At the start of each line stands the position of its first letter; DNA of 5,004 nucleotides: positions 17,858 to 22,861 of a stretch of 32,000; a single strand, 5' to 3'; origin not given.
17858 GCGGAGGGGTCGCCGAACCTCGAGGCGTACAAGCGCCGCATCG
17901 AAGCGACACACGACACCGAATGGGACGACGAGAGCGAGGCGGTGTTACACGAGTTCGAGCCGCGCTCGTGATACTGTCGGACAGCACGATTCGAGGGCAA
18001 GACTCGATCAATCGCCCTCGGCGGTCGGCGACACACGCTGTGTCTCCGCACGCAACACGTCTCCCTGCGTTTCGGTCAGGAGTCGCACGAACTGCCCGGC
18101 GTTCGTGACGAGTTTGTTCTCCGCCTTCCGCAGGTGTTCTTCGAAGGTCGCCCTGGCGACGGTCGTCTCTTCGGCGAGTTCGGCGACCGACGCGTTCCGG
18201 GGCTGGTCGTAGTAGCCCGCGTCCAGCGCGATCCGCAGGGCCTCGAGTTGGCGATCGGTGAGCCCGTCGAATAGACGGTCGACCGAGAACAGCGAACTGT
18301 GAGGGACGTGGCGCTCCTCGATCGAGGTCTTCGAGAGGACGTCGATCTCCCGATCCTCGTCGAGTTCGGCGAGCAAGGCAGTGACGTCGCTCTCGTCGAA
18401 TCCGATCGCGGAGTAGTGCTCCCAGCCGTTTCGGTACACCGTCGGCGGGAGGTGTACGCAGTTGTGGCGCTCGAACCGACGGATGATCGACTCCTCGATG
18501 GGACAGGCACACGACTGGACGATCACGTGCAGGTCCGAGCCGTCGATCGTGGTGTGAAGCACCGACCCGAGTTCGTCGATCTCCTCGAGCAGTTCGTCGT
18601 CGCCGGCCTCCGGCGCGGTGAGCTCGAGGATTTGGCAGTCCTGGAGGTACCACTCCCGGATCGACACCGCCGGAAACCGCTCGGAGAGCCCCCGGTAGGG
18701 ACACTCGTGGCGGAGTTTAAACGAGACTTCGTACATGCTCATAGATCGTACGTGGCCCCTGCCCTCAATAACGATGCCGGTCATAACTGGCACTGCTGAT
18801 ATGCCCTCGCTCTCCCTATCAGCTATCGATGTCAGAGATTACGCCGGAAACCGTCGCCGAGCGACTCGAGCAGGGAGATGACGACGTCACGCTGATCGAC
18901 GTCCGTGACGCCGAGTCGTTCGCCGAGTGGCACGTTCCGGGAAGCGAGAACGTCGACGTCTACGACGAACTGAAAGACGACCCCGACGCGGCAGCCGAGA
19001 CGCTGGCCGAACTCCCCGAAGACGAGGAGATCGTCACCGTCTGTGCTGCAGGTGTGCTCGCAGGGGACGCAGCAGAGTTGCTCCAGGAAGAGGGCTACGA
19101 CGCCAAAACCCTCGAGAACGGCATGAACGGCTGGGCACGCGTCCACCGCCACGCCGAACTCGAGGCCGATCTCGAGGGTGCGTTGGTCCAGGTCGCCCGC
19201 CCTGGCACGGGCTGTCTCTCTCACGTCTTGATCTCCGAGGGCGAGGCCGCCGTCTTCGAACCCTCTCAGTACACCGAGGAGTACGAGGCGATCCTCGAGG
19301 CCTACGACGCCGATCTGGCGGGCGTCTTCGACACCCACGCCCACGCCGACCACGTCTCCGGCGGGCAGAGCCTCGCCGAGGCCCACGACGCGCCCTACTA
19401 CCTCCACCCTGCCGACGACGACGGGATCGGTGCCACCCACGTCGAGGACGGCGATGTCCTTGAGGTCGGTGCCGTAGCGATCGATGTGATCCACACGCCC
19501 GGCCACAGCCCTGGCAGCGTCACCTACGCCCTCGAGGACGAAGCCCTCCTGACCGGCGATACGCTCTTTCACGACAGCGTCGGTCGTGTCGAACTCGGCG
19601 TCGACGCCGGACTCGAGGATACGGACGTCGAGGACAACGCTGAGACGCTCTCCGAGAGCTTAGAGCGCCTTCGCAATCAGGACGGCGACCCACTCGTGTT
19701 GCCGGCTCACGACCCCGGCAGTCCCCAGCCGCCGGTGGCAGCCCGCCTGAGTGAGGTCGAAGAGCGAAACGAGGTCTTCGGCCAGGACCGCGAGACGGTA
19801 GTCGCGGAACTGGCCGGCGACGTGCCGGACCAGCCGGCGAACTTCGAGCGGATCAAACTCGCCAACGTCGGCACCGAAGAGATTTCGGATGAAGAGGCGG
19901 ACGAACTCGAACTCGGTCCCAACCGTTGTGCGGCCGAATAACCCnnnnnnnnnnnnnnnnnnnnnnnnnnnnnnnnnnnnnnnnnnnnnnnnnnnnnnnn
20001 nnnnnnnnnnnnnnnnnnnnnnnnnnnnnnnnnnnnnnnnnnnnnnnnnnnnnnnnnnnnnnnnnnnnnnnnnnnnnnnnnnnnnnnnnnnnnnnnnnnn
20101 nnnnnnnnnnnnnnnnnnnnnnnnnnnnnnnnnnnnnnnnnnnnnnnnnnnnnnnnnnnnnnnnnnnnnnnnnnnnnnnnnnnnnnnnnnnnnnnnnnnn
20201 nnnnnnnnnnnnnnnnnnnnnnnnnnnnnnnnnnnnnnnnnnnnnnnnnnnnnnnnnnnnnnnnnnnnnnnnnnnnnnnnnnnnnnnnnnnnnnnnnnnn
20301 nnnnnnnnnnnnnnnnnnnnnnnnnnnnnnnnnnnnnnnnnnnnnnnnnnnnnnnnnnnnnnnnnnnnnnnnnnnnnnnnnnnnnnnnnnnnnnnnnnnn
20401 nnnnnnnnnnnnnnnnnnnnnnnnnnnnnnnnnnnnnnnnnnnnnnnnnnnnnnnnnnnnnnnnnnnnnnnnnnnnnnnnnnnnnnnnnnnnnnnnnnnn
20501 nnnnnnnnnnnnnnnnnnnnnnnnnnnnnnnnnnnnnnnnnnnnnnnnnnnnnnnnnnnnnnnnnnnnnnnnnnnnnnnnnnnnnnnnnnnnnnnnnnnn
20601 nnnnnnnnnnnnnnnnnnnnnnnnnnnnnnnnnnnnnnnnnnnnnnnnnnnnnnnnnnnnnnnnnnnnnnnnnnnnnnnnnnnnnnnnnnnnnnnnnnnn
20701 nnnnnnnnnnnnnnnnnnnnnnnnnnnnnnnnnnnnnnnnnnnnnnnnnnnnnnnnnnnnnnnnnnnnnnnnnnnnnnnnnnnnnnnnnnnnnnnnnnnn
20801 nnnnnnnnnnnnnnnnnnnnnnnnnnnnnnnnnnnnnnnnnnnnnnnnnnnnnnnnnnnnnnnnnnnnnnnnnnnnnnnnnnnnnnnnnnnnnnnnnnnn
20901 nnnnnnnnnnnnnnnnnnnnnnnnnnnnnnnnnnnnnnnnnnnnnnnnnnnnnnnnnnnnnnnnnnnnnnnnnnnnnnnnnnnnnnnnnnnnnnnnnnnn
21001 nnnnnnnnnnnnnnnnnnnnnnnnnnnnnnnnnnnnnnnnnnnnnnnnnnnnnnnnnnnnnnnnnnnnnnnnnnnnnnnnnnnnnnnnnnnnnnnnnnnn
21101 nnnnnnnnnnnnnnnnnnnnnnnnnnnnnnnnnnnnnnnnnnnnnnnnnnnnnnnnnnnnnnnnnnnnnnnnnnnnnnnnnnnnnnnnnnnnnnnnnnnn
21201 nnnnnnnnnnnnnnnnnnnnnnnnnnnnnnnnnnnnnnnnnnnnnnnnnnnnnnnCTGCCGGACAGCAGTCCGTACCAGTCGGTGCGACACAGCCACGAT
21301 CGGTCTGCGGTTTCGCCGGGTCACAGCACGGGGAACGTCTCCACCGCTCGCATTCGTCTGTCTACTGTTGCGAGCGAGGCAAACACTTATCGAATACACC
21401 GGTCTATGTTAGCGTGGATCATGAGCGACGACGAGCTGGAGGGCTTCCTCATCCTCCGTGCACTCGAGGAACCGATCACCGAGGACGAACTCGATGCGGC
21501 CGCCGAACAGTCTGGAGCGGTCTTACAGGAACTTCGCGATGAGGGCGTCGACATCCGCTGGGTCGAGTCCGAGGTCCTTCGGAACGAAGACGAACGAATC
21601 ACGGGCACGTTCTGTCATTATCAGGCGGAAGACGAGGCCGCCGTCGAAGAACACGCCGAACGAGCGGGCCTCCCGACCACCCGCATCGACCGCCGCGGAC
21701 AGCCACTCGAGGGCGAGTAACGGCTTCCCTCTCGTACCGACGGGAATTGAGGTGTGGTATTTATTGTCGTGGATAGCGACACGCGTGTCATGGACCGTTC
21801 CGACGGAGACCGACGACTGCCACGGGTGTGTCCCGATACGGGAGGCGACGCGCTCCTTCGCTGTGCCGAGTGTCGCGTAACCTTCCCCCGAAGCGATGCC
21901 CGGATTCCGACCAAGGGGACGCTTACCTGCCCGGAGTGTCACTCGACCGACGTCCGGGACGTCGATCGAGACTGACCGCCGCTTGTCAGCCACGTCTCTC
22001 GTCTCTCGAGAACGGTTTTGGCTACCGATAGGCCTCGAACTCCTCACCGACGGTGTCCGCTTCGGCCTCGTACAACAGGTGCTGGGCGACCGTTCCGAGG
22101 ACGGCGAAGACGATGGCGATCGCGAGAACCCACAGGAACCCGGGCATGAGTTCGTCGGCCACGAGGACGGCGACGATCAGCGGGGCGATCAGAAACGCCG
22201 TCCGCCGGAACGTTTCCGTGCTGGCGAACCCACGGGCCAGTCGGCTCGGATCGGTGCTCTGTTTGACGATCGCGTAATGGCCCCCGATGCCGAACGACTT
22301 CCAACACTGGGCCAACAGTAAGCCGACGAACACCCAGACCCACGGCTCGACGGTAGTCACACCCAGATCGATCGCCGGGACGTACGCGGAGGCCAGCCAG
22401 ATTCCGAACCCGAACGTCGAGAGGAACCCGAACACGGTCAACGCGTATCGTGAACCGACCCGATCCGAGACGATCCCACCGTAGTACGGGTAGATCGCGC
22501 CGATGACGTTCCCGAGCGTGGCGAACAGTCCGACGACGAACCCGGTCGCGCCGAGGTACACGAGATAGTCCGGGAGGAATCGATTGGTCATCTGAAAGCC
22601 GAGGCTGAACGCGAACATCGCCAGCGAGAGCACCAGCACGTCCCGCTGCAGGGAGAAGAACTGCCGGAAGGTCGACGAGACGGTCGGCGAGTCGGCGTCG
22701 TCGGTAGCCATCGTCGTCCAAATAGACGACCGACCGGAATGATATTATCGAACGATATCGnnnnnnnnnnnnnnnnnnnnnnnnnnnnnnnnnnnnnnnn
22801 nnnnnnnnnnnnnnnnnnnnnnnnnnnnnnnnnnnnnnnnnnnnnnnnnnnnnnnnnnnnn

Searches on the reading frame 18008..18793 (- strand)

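Call 9: search_protein_families(library=pfam, proteins=[window:18008-18793:-])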
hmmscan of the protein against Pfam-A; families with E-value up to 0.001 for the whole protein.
window:18008-18793:- (261 aa): 2 families
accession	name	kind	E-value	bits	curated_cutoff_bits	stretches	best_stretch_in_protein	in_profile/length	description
PF24280.2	HVO_A0563_N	-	6.5e-33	114.1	27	1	22-165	1-143/145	HVO_A0563, N-terminal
PF04967.18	HTH_10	-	8.1e-22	77.2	23.1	1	178-230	1-53/53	HTH DNA binding domain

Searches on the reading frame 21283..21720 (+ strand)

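Call 9: search_protein_families(library=pfam, proteins=[window:21283-21720:+])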
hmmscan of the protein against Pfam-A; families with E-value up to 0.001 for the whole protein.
window:21283-21720:+ (145 aa): 1 family
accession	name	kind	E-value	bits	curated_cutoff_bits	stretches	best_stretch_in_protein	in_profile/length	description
PF14026.12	SCO4226-like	-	3e-17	63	28.5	1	55-135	1-73/76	Nickel responsive protein SCO4226-like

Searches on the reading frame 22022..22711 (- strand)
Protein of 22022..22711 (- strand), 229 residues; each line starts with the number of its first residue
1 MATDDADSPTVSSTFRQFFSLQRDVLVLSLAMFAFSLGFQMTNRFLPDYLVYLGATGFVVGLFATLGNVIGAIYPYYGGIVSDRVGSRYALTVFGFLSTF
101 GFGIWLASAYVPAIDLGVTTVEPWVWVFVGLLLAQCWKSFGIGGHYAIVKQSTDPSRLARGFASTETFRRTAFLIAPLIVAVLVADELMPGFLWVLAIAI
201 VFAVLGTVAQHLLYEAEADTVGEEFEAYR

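Call 9: search_protein_families(library=pfam, proteins=[window:22022-22711:-])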
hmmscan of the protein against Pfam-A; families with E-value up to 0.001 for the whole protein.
window:22022-22711:- (229 aa): 1 family
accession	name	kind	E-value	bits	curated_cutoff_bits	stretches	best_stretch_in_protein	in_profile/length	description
PF07690.21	MFS_1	-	1.5e-09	37.7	33.4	1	28-217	1-176/347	Major Facilitator Superfamily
